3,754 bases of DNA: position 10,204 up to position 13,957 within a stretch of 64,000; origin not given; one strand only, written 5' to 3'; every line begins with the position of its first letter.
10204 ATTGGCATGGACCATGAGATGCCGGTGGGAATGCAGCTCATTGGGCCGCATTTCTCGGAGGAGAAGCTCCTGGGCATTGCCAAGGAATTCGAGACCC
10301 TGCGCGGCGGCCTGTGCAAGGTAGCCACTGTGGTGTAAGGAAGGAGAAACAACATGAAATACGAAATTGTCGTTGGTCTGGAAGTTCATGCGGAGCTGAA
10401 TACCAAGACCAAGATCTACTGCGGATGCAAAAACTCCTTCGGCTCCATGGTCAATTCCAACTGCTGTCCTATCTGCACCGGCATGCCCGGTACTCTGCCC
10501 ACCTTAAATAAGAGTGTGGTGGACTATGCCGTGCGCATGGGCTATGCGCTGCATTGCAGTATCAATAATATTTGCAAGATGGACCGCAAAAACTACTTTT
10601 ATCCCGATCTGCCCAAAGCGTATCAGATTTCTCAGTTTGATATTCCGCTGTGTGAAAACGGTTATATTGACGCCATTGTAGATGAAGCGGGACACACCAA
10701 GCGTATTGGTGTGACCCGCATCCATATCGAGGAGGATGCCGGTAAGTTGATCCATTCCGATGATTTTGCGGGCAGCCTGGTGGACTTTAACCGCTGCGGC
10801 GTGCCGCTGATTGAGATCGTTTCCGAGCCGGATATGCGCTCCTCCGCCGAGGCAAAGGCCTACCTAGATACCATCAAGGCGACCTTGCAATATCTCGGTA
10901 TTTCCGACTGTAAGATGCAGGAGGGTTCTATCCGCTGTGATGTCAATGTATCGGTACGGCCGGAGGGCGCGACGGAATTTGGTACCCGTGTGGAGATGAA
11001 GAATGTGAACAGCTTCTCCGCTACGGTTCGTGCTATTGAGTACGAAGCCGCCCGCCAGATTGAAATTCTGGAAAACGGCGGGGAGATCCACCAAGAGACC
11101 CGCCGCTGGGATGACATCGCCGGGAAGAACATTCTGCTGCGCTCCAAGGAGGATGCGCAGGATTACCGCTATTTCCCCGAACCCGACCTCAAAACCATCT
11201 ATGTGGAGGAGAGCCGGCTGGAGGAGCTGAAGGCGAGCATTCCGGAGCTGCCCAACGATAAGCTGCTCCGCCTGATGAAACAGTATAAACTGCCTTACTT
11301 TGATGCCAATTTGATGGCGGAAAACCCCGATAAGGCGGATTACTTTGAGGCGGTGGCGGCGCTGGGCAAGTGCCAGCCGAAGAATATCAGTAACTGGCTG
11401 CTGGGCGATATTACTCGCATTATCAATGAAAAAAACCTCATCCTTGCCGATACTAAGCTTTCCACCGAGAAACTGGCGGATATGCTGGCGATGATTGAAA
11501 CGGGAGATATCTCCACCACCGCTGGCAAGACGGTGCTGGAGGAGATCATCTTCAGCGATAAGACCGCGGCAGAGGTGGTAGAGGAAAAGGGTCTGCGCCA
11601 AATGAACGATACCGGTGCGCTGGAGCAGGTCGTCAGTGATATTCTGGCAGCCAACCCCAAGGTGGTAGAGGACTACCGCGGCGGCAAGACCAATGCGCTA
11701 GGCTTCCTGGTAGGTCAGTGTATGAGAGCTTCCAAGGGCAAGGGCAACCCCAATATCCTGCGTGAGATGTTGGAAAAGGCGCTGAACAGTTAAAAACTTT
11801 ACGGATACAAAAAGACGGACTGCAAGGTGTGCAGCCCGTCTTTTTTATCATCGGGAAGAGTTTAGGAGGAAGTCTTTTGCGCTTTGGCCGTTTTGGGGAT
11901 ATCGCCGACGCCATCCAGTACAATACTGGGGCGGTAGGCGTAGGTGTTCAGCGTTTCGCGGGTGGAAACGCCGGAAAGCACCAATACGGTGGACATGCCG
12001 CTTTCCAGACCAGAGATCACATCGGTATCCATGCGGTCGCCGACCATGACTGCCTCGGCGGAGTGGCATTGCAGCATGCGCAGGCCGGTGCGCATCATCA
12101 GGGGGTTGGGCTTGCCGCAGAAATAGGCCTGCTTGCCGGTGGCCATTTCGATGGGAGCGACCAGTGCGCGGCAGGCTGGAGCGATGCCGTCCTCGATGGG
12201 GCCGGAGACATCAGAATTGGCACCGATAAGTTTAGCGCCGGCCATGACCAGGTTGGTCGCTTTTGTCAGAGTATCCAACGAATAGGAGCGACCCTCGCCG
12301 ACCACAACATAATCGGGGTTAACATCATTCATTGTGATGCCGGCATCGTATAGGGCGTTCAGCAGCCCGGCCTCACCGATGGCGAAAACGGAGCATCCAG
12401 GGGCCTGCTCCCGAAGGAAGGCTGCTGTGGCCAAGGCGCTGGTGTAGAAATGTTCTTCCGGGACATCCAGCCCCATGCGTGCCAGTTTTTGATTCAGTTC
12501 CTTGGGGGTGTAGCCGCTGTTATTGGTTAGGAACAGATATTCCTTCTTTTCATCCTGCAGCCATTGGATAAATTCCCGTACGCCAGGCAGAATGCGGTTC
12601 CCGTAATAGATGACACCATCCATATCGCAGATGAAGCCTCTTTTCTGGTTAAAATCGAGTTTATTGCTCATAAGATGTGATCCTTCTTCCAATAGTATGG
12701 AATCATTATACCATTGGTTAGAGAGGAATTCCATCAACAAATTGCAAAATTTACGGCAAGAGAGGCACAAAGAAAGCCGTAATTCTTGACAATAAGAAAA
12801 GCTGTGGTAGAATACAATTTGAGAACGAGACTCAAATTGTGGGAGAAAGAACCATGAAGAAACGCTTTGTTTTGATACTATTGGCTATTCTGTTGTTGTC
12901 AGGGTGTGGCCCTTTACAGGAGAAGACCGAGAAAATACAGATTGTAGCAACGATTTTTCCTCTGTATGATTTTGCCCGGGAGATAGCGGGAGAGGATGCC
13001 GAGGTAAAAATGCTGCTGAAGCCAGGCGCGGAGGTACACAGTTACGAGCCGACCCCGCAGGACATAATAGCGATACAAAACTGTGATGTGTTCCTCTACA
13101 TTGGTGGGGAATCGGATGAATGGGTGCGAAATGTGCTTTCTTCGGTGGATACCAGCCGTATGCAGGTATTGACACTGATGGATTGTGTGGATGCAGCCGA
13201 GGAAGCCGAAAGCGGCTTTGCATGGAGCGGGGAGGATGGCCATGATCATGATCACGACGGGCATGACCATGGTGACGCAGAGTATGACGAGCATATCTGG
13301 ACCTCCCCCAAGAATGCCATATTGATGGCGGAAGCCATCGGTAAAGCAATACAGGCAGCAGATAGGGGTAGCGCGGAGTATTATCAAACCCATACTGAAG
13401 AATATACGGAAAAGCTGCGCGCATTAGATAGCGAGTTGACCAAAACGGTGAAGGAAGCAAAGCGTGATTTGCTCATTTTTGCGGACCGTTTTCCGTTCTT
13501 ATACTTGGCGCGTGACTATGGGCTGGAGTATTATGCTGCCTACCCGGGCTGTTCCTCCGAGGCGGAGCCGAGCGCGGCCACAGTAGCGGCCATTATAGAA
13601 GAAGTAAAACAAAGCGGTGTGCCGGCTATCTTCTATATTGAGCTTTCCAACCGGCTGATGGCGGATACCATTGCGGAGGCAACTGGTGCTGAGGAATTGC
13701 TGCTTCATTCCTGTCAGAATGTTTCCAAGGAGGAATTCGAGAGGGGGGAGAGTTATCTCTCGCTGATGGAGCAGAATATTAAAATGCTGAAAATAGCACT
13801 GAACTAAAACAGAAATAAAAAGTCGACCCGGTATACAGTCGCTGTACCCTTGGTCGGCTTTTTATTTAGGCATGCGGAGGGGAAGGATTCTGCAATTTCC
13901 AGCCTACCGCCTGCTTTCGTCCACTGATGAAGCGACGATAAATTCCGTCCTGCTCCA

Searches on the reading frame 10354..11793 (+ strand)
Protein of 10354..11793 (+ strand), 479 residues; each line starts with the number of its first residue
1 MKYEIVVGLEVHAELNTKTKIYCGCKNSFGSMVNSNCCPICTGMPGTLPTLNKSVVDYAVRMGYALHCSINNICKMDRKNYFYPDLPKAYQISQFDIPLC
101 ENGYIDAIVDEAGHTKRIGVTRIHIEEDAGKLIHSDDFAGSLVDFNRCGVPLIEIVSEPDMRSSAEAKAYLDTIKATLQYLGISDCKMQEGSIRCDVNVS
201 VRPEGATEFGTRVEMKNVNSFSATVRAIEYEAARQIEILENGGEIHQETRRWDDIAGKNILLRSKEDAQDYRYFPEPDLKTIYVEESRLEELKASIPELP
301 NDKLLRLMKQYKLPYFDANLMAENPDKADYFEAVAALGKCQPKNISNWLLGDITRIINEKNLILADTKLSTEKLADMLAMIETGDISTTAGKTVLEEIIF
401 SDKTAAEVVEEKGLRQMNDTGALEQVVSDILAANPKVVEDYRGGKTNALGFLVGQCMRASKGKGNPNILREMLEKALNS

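Call 62: search_protein_families(library=pfam, proteins=[window:10354-11793:+], max_evalue=0.00001)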
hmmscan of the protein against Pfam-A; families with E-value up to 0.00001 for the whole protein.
window:10354-11793:+ (479 aa): 2 families
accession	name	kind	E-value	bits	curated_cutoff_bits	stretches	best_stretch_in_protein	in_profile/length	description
PF02934.20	GatB_N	-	1.8e-120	401.7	23.4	1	5-289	1-276/277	GatB/GatE catalytic domain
PF02637.23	GatB_Yqey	-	1.8e-47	161.4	27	1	329-477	1-148/148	GatB domain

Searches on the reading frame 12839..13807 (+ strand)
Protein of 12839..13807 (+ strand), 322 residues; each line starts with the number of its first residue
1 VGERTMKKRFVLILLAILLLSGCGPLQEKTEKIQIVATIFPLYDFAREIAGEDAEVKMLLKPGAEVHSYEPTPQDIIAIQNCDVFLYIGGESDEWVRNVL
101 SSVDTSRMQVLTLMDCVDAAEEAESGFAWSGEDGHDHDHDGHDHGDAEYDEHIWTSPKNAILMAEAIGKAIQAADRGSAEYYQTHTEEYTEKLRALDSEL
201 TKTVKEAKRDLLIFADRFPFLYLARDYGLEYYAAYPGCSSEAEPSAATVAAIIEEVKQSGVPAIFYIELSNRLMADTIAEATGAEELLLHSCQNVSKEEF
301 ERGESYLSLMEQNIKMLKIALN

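Call 62: search_protein_families(library=pfam, proteins=[window:12839-13807:+], max_evalue=0.00001)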
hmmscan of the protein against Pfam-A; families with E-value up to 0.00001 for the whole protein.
window:12839-13807:+ (322 aa): 1 family
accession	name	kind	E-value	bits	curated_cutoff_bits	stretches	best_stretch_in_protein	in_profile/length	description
PF01297.22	ZnuA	-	5e-79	265.9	29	1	35-318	1-261/263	Zinc-uptake complex component A periplasmic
